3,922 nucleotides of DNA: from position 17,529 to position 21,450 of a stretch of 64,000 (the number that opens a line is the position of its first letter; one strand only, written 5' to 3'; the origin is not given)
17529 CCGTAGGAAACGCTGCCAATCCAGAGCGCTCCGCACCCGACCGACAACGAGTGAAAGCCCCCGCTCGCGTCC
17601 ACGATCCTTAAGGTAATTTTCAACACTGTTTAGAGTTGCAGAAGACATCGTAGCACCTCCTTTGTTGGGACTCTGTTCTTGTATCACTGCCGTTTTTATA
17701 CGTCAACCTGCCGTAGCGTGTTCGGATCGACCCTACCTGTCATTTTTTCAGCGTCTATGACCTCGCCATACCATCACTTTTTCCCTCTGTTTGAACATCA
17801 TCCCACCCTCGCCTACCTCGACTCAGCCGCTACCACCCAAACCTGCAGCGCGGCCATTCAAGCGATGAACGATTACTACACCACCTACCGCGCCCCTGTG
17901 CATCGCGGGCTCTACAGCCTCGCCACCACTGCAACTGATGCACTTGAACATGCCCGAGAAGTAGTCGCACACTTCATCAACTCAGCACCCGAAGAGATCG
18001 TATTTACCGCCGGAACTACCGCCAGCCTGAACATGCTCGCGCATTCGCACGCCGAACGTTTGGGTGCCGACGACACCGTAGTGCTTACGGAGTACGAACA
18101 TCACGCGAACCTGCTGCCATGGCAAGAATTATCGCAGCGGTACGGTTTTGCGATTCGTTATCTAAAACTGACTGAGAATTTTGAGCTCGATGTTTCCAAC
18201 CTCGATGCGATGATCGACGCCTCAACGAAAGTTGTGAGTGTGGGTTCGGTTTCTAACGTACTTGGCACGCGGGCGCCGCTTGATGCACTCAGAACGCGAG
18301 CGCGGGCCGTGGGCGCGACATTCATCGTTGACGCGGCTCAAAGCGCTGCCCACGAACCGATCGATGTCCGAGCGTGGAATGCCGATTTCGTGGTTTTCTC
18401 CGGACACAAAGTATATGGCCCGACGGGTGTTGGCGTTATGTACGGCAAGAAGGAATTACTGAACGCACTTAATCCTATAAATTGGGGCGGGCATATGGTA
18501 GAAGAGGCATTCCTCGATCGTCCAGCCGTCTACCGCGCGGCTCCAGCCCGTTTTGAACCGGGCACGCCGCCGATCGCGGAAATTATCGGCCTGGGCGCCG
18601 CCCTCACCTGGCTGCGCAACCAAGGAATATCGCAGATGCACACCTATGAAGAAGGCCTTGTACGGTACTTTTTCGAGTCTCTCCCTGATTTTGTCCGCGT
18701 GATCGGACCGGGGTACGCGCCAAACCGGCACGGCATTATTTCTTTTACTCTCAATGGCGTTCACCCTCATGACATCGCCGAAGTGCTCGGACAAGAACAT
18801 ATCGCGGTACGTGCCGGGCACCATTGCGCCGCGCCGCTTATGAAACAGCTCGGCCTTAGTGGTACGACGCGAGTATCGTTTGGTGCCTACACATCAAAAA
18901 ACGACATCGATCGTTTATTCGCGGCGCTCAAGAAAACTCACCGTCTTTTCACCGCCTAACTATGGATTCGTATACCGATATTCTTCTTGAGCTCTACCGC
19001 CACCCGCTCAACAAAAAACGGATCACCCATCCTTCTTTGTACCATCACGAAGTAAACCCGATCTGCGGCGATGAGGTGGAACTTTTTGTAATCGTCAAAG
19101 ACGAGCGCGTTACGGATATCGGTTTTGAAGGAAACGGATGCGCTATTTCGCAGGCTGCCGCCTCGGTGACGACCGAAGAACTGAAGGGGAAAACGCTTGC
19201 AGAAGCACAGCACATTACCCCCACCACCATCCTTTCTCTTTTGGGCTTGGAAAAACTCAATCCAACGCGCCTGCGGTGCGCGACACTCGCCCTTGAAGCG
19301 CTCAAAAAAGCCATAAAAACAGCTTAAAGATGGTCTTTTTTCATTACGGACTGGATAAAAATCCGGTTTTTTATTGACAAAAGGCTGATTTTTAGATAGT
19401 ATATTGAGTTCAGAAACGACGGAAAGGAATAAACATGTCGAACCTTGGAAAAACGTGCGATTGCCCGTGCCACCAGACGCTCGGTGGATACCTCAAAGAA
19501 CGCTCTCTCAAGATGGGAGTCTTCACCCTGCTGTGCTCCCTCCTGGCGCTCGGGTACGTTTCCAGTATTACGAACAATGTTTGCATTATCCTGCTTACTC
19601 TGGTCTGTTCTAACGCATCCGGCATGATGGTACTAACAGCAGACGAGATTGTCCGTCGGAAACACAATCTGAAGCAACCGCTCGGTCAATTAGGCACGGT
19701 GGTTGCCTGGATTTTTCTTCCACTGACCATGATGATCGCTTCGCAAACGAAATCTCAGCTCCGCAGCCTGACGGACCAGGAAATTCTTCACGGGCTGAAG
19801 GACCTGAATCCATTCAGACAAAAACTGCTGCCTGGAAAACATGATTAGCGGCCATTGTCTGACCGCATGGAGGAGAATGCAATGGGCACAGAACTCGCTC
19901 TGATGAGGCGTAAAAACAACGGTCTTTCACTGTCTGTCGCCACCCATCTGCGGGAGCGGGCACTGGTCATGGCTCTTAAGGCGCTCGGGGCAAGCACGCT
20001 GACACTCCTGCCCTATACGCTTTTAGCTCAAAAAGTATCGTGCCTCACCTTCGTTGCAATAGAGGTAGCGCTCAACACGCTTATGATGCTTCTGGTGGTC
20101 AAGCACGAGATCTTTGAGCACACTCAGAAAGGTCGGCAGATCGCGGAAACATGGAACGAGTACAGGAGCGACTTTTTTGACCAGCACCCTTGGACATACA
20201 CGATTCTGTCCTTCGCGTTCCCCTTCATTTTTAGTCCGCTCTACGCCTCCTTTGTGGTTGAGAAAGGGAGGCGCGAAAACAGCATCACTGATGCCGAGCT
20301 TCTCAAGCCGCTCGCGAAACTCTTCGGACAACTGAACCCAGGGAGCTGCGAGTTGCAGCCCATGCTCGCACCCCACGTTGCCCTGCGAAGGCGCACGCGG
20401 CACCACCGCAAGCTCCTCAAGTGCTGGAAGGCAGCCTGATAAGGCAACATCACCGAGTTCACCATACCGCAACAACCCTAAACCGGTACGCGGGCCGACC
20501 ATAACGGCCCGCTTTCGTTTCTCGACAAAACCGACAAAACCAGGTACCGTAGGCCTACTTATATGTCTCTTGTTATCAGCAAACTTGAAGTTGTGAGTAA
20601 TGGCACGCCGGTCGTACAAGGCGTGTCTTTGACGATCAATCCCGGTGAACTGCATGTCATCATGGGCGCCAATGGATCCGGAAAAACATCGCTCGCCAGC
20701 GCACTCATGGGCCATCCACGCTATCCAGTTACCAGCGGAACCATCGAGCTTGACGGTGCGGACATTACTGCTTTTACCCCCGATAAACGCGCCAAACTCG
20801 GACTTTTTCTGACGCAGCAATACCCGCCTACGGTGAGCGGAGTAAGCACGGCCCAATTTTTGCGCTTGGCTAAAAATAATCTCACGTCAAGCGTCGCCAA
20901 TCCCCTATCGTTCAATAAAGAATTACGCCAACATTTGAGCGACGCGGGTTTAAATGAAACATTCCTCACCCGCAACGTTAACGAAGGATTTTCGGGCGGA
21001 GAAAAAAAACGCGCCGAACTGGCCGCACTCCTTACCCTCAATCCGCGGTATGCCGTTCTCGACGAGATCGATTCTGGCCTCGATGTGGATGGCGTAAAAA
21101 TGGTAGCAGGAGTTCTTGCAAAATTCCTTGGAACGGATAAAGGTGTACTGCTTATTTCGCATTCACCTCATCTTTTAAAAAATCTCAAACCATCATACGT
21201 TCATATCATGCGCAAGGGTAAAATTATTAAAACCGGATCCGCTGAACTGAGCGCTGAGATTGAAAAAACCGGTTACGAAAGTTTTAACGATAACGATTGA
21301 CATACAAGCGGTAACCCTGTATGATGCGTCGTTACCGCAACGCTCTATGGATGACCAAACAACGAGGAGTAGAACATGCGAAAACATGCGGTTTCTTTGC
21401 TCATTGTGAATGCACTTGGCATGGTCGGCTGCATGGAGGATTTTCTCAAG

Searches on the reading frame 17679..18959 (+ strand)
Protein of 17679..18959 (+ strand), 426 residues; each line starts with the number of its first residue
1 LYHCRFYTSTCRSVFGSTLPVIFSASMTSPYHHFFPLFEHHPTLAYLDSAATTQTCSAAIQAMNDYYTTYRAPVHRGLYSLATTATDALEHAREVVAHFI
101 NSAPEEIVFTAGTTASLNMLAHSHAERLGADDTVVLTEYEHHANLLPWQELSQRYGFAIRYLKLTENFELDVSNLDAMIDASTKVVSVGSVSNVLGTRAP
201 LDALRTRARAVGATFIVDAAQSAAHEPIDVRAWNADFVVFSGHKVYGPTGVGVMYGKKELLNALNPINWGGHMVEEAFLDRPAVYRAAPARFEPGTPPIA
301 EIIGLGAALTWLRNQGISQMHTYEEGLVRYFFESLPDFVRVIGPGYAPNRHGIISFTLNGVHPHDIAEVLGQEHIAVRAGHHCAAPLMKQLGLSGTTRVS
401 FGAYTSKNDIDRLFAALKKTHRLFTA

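Call 61: search_protein_families(library=pfam, proteins=[window:17679-18959:+], max_evalue=0.00001)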
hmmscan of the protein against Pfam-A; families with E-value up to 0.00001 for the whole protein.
window:17679-18959:+ (426 aa): 2 families
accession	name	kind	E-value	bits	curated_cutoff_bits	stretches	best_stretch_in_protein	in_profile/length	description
PF00266.25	Aminotran_5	-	1.2e-129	432.9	21.5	1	46-413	2-371/371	Aminotransferase class-V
PF00155.27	Aminotran_1_2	-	1.4e-13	51.3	19.7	1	51-267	16-244/361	Aminotransferase class I and II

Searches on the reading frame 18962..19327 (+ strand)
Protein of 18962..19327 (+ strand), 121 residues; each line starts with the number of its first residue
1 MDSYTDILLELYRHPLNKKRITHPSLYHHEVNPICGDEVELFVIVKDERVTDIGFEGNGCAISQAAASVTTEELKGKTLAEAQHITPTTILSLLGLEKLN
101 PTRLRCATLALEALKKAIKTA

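Call 61: search_protein_families(library=pfam, proteins=[window:18962-19327:+], max_evalue=0.00001)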
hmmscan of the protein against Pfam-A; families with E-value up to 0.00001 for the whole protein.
window:18962-19327:+ (121 aa): 1 family
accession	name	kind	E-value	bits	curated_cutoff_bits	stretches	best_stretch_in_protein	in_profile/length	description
PF01592.21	NifU_N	-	7.7e-25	87.9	22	1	4-119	2-118/127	NifU-like N terminal domain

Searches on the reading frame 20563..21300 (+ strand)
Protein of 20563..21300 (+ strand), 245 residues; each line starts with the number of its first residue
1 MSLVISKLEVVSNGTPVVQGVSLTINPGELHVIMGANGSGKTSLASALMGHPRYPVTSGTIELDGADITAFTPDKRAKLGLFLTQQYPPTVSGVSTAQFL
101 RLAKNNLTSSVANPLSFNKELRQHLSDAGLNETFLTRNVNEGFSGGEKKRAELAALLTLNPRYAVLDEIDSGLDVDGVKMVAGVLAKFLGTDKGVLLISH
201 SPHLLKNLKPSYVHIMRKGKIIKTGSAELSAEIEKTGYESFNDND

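Call 61: search_protein_families(library=pfam, proteins=[window:20563-21300:+], max_evalue=0.00001)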
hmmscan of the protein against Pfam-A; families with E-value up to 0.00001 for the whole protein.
window:20563-21300:+ (245 aa): 3 families
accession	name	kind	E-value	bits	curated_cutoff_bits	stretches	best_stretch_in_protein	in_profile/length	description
PF00005.33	ABC_tran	-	3.7e-22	79.8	25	1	19-168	2-134/137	ABC transporter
PF02463.25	SMC_N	-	8.1e-10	38.9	40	0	119-216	121-213/220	RecF/RecN/SMC N terminal domain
PF13304.12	AAA_21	-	2.5e-07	31.5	27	0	143-205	238-303/304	AAA domain, putative AbiEii toxin, Type IV TA system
